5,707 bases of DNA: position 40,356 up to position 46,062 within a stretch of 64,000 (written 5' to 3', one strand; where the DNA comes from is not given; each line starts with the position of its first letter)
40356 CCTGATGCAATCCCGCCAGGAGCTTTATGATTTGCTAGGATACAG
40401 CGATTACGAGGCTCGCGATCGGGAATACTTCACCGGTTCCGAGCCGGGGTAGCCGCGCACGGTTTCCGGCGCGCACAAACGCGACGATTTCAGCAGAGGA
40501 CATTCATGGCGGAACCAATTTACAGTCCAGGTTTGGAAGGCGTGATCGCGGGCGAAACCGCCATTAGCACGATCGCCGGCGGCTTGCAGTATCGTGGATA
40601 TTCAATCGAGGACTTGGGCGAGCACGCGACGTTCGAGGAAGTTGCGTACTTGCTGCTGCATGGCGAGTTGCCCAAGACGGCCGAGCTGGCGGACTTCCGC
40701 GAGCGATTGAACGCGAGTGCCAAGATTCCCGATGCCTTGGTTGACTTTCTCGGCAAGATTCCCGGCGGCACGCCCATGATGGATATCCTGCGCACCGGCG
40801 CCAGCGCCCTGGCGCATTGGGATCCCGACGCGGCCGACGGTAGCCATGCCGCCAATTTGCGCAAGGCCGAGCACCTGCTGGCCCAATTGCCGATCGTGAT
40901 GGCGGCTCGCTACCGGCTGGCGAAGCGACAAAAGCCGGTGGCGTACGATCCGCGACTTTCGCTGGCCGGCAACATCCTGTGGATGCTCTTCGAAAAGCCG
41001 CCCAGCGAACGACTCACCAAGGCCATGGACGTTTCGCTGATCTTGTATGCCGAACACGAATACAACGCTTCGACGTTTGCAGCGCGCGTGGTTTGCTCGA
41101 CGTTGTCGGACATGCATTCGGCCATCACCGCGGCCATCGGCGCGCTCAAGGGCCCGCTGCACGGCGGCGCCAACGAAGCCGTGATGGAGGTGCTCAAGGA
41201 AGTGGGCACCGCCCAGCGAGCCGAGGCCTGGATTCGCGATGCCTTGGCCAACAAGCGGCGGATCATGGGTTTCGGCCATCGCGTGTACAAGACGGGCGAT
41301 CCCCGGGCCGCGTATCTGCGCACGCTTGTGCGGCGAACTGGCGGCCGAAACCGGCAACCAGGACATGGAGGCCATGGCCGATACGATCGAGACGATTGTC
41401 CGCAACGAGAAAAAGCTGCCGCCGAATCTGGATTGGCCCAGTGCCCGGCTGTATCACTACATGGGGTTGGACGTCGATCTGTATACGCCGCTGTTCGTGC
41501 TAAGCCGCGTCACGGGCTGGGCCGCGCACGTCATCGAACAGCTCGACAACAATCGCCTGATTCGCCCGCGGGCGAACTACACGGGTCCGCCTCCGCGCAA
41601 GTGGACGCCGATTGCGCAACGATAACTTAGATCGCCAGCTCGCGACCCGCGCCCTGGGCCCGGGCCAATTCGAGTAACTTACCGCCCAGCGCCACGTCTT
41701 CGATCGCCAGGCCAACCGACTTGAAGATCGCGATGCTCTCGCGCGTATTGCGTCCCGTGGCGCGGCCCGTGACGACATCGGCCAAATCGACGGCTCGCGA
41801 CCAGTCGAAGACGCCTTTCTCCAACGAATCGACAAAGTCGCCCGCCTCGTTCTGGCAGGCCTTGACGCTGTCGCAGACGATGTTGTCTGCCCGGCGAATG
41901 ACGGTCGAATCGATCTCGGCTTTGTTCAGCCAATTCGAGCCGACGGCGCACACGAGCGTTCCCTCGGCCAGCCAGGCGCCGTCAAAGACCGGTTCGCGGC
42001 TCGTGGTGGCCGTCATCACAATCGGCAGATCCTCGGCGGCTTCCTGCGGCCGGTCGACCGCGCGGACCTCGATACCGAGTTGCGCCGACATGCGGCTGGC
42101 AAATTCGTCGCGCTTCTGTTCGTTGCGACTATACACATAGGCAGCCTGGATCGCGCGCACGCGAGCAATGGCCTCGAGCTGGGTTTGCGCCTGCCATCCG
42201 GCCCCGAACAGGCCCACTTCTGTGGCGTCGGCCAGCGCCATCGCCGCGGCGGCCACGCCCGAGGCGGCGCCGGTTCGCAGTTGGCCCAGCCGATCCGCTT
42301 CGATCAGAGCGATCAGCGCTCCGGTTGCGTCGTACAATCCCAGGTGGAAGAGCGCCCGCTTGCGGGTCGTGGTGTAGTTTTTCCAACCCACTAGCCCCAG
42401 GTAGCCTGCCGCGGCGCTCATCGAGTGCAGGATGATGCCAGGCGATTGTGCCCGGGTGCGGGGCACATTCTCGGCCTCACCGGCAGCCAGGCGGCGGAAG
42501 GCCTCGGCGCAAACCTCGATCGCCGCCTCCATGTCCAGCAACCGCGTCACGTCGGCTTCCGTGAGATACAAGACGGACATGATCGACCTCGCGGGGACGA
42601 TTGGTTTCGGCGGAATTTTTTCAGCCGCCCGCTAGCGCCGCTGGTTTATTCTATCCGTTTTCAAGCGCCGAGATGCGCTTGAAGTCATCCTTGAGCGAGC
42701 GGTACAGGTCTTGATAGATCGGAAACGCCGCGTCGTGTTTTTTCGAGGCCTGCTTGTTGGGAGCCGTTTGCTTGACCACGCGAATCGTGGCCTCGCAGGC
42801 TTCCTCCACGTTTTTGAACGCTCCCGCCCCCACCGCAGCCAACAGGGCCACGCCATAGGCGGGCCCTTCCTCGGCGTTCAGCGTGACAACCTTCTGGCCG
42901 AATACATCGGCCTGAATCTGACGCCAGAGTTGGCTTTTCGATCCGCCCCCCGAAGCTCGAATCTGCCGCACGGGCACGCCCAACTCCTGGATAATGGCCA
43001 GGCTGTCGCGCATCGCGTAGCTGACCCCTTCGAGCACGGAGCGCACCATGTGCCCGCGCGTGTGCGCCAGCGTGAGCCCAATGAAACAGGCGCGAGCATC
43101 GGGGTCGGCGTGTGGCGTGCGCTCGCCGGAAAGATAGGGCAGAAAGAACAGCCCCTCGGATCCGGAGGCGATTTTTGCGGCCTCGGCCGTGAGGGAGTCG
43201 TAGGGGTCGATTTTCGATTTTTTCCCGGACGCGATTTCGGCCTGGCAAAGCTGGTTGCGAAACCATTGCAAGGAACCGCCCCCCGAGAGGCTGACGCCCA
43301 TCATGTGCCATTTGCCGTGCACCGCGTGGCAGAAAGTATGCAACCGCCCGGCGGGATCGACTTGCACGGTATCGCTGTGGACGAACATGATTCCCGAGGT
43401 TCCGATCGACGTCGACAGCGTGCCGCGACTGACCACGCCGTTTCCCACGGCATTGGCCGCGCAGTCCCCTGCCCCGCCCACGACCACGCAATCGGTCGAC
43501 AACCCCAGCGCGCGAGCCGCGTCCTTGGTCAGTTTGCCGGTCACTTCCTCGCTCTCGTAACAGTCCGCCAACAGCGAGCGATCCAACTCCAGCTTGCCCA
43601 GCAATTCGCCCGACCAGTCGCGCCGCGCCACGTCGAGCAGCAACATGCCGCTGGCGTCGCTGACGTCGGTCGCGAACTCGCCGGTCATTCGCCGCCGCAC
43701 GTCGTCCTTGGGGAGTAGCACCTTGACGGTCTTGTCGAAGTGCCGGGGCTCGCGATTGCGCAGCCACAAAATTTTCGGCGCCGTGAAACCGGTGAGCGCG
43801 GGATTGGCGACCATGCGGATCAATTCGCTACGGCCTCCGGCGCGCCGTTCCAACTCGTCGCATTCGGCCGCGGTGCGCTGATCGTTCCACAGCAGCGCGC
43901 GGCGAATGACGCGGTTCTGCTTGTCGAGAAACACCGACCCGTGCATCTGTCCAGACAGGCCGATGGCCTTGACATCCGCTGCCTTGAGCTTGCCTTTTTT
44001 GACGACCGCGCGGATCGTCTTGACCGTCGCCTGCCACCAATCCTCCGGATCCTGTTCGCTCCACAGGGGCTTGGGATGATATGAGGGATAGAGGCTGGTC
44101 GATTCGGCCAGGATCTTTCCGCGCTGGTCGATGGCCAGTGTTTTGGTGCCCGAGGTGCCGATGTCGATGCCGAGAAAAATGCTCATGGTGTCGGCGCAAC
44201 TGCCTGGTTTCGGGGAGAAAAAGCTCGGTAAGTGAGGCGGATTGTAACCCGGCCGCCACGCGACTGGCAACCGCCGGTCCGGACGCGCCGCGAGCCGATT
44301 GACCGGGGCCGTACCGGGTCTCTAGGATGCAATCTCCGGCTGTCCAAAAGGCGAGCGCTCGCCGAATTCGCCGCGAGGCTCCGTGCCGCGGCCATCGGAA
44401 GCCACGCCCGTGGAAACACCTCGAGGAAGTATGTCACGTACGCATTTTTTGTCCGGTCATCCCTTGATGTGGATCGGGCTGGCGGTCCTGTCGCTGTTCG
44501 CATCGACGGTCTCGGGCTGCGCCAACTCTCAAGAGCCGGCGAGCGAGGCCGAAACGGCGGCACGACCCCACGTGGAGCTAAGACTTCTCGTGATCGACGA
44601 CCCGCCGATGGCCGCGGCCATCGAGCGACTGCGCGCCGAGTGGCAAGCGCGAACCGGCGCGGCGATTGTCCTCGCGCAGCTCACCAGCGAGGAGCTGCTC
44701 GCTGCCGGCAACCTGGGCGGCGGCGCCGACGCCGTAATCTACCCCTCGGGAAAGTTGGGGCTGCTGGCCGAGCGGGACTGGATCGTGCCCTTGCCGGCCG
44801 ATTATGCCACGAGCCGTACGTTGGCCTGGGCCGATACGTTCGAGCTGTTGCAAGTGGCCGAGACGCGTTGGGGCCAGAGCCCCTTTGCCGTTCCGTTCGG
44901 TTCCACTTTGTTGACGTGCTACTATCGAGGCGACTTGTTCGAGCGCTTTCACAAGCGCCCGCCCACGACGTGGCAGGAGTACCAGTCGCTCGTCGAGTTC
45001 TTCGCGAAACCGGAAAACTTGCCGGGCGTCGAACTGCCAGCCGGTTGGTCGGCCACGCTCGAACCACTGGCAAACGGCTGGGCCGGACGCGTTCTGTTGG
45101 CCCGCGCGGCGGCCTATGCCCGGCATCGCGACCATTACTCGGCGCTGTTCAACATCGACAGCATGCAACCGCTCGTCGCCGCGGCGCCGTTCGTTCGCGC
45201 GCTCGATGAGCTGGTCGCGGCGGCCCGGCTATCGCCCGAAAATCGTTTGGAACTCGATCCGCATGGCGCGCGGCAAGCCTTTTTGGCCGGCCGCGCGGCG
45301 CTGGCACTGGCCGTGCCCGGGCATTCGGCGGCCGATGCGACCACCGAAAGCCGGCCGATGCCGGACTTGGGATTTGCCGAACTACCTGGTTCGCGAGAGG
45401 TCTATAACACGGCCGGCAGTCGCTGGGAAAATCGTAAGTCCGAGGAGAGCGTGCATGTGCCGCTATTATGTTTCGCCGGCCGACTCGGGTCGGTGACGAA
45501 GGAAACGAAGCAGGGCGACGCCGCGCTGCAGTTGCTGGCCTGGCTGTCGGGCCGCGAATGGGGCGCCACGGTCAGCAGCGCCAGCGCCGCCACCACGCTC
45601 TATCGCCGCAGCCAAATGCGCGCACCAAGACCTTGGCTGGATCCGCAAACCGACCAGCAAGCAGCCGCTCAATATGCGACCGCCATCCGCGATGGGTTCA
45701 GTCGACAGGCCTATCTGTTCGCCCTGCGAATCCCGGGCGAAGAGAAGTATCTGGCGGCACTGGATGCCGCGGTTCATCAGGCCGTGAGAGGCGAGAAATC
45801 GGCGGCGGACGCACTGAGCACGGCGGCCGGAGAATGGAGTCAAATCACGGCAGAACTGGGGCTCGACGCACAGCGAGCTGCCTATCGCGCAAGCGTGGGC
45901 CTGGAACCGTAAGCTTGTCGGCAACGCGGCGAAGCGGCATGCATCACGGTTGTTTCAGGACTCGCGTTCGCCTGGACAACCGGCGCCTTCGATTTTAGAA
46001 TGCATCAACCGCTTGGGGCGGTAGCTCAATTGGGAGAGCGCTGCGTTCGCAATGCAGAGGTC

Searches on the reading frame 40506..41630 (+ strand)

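Call 55: search_protein_families(library=pfam, proteins=[window:40506-41630:+], max_evalue=0.001)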
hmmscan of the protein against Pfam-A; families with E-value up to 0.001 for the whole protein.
window:40506-41630:+ (374 aa): 1 family
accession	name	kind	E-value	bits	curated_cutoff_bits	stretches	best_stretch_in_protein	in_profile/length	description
PF00285.26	Citrate_synt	-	9.2e-99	331.3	27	1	9-279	1-276/357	Citrate synthase, C-terminal domain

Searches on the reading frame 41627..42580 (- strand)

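Call 55: search_protein_families(library=pfam, proteins=[window:41627-42580:-], max_evalue=0.001)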
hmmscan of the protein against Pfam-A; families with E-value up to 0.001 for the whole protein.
window:41627-42580:- (317 aa): 2 families
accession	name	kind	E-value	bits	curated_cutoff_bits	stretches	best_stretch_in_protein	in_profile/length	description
PF02423.21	OCD_Mu_crystall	-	3.5e-53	181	24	1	6-298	6-302/314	Ornithine cyclodeaminase/mu-crystallin family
PF01488.26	Shikimate_DH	-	5.6e-05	23.7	24.3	1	118-205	11-96/138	Shikimate / quinate 5-dehydrogenase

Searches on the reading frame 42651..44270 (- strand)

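Call 55: search_protein_families(library=pfam, proteins=[window:42651-44270:-], max_evalue=0.001)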
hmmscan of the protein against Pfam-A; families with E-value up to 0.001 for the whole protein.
window:42651-44270:- (539 aa): 3 families
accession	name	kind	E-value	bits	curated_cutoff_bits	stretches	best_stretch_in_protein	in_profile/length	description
PF00370.27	FGGY_N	-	1.7e-67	228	28.8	1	32-276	2-245/245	FGGY family of carbohydrate kinases, N-terminal domain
PF02782.22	FGGY_C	-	4e-43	147.9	27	1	286-481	2-197/198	FGGY family of carbohydrate kinases, C-terminal domain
PF01869.26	BcrAD_BadFG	-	0.00034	20.7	31.5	0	33-116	1-78/271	BadF/BadG/BcrA/BcrD ATPase family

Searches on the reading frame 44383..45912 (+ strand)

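Call 55: search_protein_families(library=pfam, proteins=[window:44383-45912:+], max_evalue=0.001)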
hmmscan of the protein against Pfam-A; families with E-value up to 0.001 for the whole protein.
window:44383-45912:+ (509 aa): 1 family
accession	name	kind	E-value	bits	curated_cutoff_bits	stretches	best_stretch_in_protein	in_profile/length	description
PF01547.30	SBP_bac_1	-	7.9e-10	39.6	26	1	78-393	9-305/307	Bacterial extracellular solute-binding protein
